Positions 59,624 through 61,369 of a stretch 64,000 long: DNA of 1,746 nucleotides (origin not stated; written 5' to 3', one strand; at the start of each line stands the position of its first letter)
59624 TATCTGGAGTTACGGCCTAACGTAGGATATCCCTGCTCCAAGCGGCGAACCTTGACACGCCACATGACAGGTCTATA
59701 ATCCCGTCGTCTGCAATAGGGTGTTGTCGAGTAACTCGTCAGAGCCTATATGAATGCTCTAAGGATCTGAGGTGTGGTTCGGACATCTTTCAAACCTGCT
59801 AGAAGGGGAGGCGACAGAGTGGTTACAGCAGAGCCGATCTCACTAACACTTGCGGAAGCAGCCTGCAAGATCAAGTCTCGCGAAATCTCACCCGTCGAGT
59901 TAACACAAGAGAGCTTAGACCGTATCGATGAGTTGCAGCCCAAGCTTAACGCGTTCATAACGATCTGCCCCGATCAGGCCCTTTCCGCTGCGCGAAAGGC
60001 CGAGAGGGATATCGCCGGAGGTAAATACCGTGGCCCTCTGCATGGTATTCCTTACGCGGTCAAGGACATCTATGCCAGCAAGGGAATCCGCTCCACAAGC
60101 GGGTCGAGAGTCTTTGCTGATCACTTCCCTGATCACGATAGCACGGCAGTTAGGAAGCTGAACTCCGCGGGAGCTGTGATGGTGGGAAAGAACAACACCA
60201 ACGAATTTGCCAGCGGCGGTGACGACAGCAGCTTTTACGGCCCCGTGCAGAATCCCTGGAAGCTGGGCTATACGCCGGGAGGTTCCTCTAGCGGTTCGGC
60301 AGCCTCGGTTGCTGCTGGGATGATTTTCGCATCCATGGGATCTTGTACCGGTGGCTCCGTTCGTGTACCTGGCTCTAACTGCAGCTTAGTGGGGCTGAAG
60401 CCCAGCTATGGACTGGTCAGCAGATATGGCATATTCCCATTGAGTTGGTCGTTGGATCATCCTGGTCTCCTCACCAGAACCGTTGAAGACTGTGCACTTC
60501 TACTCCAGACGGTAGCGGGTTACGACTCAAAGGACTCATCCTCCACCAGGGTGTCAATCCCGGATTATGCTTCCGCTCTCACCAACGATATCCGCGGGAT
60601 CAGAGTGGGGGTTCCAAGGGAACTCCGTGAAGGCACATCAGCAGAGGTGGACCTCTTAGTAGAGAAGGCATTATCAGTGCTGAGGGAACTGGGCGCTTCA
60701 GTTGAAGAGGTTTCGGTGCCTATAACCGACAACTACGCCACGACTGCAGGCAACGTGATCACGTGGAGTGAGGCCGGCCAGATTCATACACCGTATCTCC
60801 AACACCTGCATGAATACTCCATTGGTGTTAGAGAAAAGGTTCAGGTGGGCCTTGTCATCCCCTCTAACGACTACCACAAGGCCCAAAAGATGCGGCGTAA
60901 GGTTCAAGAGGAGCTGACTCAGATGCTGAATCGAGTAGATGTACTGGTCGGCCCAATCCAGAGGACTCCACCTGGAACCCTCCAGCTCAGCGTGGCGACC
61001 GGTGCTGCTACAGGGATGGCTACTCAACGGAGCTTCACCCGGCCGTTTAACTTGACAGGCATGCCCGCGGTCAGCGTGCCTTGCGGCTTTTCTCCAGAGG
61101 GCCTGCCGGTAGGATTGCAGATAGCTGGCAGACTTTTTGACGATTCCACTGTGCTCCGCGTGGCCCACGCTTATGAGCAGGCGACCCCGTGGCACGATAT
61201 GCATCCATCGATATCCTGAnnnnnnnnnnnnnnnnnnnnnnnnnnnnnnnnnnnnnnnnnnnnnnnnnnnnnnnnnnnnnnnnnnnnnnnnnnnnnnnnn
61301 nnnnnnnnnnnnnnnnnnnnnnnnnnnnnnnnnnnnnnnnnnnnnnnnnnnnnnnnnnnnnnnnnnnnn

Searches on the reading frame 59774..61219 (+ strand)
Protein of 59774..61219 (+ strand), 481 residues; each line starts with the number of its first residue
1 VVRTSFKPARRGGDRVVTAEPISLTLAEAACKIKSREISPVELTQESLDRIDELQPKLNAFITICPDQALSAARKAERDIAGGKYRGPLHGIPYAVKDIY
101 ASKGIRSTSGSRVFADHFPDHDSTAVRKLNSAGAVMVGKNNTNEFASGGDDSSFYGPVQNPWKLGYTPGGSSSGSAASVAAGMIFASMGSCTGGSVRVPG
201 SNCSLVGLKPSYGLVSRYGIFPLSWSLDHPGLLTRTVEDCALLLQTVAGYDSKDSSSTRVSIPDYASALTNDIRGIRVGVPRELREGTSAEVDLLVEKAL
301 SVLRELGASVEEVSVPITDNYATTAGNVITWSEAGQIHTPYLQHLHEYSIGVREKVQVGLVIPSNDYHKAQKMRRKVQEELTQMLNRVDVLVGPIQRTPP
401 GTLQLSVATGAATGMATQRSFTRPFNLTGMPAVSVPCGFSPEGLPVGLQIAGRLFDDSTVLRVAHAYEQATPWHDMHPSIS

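Call 42: search_protein_families(library=pfam, proteins=[window:59774-61219:+], max_evalue=0.001)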
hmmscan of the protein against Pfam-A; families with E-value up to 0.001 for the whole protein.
window:59774-61219:+ (481 aa): 1 family
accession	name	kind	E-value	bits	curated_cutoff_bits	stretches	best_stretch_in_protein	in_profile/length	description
PF01425.27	Amidase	-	4.5e-114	382.4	27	1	42-461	1-445/445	Amidase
